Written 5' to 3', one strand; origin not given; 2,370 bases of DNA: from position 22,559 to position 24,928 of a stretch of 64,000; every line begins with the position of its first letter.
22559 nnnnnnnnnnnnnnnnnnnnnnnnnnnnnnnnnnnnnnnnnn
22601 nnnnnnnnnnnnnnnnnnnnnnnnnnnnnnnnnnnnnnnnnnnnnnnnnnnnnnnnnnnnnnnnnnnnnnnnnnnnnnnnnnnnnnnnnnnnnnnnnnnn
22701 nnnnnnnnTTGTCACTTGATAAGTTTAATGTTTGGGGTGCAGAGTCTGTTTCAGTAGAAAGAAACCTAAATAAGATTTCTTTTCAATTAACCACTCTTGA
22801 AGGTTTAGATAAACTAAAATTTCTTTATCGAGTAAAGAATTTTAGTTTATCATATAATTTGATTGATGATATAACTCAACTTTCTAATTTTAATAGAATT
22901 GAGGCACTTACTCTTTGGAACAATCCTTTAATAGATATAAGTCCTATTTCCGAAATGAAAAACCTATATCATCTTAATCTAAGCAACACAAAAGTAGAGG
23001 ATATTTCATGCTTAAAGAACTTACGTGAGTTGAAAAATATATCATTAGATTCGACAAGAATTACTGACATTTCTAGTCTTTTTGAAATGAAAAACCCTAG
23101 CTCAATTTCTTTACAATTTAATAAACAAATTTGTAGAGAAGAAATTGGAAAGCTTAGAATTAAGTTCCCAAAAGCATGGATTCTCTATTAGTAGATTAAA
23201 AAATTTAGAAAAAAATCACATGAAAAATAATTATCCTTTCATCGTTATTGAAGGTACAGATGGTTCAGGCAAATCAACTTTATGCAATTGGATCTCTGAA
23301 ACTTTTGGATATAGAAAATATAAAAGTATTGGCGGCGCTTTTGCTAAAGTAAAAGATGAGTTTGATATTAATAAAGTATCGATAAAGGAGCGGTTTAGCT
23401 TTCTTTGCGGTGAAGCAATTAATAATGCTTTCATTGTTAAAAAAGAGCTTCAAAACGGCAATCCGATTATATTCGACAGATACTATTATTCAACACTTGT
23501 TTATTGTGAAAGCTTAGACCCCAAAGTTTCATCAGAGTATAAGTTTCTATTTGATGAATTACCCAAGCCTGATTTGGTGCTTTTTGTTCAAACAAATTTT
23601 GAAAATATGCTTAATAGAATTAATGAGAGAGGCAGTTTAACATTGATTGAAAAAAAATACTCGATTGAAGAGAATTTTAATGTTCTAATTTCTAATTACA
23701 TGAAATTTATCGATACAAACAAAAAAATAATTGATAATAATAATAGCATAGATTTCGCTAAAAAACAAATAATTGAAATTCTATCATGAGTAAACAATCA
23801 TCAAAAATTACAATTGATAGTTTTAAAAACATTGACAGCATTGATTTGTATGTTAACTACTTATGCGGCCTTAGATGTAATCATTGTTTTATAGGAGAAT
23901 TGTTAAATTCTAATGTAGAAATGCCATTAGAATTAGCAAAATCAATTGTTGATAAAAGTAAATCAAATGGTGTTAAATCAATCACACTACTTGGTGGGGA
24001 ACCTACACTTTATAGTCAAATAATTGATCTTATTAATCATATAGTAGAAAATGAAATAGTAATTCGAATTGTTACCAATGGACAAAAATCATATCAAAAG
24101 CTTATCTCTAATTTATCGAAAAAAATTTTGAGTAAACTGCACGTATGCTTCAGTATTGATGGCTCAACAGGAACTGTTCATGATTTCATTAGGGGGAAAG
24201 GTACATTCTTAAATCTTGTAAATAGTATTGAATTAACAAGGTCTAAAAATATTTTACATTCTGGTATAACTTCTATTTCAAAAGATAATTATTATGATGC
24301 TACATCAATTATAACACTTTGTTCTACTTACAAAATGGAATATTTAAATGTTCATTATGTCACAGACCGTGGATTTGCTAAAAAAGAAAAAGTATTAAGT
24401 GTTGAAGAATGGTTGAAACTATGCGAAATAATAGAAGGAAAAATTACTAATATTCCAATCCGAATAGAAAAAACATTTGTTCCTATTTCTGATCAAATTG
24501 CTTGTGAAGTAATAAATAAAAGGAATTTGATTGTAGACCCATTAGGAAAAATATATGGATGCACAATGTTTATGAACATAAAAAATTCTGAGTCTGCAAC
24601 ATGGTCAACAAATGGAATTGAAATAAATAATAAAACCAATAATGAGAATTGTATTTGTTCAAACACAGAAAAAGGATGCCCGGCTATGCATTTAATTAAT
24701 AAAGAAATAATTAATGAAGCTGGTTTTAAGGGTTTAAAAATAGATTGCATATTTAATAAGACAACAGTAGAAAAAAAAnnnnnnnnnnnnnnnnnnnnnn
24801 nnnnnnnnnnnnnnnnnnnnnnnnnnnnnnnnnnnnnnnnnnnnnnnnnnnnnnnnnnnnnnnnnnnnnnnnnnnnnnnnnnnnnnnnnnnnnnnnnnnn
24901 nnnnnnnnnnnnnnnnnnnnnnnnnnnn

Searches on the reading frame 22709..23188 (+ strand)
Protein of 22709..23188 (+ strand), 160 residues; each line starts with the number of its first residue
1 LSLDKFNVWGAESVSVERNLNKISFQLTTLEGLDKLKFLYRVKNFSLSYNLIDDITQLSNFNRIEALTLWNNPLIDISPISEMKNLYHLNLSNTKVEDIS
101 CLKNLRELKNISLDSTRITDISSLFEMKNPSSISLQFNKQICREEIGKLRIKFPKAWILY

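Call 6: search_protein_families(library=pfam, proteins=[window:22709-23188:+], max_evalue=0.01)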
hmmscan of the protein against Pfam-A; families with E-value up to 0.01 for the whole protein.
window:22709-23188:+ (160 aa): 5 families
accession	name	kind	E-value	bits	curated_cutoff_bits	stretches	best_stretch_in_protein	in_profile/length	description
PF12799.13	LRR_4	-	1.1e-12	48.2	27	1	65-104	4-44/44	Leucine Rich repeats (2 copies)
PF13855.12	LRR_8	-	4.4e-05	23.6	27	1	64-118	3-61/61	Leucine rich repeat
PF23952.1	LRR_EndoS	-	0.00044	20.9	27.9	1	88-134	27-71/116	Endo-beta-N-acetylglucosaminidase EndoS LRR domain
PF23164.1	UBL_AVO1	-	0.0025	18.1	27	1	13-68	24-79/91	AVO1 ubiquitin-like domain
PF23211.1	LRR_LRWD1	-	0.0026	17.9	28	0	31-78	55-102/190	Leucine-rich repeat and WD repeat-containing protein 1, LRR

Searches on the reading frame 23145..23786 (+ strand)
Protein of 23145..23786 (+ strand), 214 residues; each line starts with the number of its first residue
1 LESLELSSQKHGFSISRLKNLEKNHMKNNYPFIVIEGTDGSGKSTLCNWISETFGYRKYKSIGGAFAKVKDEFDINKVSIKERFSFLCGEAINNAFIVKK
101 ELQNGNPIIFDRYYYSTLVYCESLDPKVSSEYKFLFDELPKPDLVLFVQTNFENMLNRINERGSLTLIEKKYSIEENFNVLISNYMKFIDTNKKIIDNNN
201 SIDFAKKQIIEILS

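Call 6: search_protein_families(library=pfam, proteins=[window:23145-23786:+], max_evalue=0.01)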
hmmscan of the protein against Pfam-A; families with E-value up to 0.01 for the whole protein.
window:23145-23786:+ (214 aa): 5 families
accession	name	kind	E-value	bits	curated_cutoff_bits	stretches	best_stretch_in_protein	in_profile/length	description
PF02223.23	Thymidylate_kin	-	8.5e-19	68.4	27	1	35-209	1-185/185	Thymidylate kinase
PF01712.25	dNK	-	8.9e-13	48.9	27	1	33-209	1-191/203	Deoxynucleoside kinase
PF13521.12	AAA_28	-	2.2e-08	34.9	27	1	33-152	2-120/164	AAA domain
PF13238.12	AAA_18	-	4.2e-05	24.4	29.4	1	33-163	1-112/128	AAA domain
PF02463.25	SMC_N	-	0.0097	15.8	40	0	14-62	6-56/220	RecF/RecN/SMC N terminal domain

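Call 7: search_protein_families(library=padloc, proteins=[window:23145-23786:+], max_evalue=0.01)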
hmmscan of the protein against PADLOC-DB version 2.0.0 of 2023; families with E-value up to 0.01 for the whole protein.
window:23145-23786:+ (214 aa): 6 families
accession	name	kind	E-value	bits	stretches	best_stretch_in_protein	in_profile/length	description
PDLC04690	PDC-M51B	-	1.4e-21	75.2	1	32-203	4-171/191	-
PDLC02911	VakA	-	1.7e-14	52.7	1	32-211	4-157/163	-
PDLC04140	mad8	-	8.5e-05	20.2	1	30-58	27-55/314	mads_8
PDLC02760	SspB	-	0.00028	18.5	1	127-202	100-173/269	SspB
PDLC04176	HEC-01A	-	0.0016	15.9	1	13-48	6-41/371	-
PDLC00290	PtuA1|PtuA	-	0.0045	14.4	1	26-58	19-51/414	AAA ATPase domain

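Call 8: search_protein_families(library=ncbifam, proteins=[window:23145-23786:+], max_evalue=0.01)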
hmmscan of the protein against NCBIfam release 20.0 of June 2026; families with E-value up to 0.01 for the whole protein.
window:23145-23786:+ (214 aa): 7 families
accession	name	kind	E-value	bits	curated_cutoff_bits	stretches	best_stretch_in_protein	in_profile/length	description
TIGR00041.1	DTMP_kinase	equivalog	4.4e-21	75.5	83.25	1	32-208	6-195/196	dTMP kinase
NF005923.0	PRK07933.1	equivalog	0.00016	21.1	193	1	33-70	3-40/213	dTMP kinase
TIGR01360.1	aden_kin_iso1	equivalog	0.0004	20.1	284.1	0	30-59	3-32/188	adenylate kinase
TIGR01359.1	UMP_CMP_kin_fam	subfamily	0.00061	19.8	207.6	0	35-58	4-27/185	UMP-CMP kinase family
NF005250.0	PRK06761.1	equivalog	0.0032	16.5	270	1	32-176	5-145/282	hypothetical protein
TIGR02173.1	cyt_kin_arch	equivalog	0.0047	16.9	102.1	0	33-58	3-28/169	(d)CMP kinase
TIGR01526.1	nadR_NMN_Atrans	equivalog_domain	0.0074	15.6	341.15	0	33-153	165-280/325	nicotinamide-nucleotide adenylyltransferase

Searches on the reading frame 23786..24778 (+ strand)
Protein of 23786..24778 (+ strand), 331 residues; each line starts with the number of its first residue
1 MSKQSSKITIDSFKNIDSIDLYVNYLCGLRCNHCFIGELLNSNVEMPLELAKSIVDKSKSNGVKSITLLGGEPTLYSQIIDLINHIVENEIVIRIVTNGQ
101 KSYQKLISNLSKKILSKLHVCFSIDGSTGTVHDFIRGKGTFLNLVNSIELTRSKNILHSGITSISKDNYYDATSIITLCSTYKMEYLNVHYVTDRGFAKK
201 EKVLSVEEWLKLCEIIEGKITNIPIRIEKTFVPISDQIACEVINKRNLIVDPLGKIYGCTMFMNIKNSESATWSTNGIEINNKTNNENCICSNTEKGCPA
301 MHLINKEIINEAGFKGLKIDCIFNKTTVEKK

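Call 6: search_protein_families(library=pfam, proteins=[window:23786-24778:+], max_evalue=0.01)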
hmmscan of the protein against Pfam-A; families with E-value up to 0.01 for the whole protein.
window:23786-24778:+ (331 aa): 2 families
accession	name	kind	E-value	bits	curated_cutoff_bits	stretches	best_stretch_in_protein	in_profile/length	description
PF04055.27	Radical_SAM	-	7.3e-16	59.2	29.5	1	26-163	6-150/166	Radical SAM superfamily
PF13353.11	Fer4_12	-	1.1e-08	35.8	22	1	27-127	15-116/137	4Fe-4S single cluster domain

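Call 7: search_protein_families(library=padloc, proteins=[window:23786-24778:+], max_evalue=0.01)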
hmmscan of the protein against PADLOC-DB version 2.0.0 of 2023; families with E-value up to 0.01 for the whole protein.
window:23786-24778:+ (331 aa): 3 families
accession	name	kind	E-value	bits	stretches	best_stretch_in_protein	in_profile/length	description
PDLC02903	pVip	-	4.2e-16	57.2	1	19-149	2-124/257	Viperins not associated with kinases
PDLC02904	pVip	-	1.7e-11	42.2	1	22-262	8-230/262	Viperins associated with kinases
PDLC02905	pVip-kinase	-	8.5e-08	29.9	1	12-107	177-277/474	Viperin-kinase fusion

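Call 8: search_protein_families(library=ncbifam, proteins=[window:23786-24778:+], max_evalue=0.01)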
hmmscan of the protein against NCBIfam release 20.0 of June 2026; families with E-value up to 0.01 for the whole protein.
window:23786-24778:+ (331 aa): 48 families (the best 25 are shown)
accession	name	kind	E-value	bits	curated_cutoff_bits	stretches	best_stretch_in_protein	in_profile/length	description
NF050035.1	rSAM_WgK_link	exception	1.9e-21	76.5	650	1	19-232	11-225/367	radical SAM/SPASM peptide maturase WgkB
TIGR04250.1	SCM_rSAM_ScmE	equivalog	1.2e-19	70.4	400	1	18-178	4-164/358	SynChlorMet cassette radical SAM/SPASM protein ScmE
TIGR04251.1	SCM_rSAM_ScmF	equivalog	1.5e-19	70.6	400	1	17-228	4-223/353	SynChlorMet cassette radical SAM/SPASM protein ScmF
TIGR03962.1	mycofact_rSAM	equivalog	4.7e-17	62.2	265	1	23-178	18-172/339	mycofactocin radical SAM maturase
TIGR04053.2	TIGR04053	equivalog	4.8e-16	58.9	395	1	27-234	18-228/366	TIGR04053 family radical SAM/SPASM domain-containing protein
NF049973.1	radical_Rv1681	equivalog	7.1e-16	58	380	1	21-208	76-265/326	Rv1681 family radical SAM protein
TIGR04303.1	GeoRSP_rSAM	equivalog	1.9e-15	57.3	400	1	19-211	7-199/325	GeoRSP system radical SAM/SPASM protein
TIGR04317.1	W_rSAM_matur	equivalog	2.5e-14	53.1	380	1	25-264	12-260/349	tungsten cofactor oxidoreductase radical SAM maturase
NF045574.1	sacti_mat_StsB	exception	5.6e-14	51.8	625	1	26-264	105-343/466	StsB family radical SAM/SPASM domain sactipeptide maturase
TIGR04545.1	rSAM_ahbD_hemeb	equivalog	3e-13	49.9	500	1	24-233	7-218/339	heme b synthase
TIGR04051.1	rSAM_NirJ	equivalog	4.5e-13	48.9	515.45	1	27-200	12-184/354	heme d1 biosynthesis radical SAM protein NirJ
NF038283.1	viperin_w_prok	equivalog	4.6e-13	49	180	1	18-131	3-121/281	viperin family antiviral radical SAM protein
TIGR04055.1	rSAM_NirJ2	equivalog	1.2e-12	48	500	1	26-242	9-230/326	putative heme d1 biosynthesis radical SAM protein NirJ2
TIGR04080.1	rSAM_pep_cyc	equivalog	1.4e-12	47.1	500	1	21-222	111-309/440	KxxxW cyclic peptide radical SAM maturase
NF033640.1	N_Twi_rSAM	subfamily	1.6e-12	47.3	170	1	52-196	160-314/398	twitch domain-containing radical SAM protein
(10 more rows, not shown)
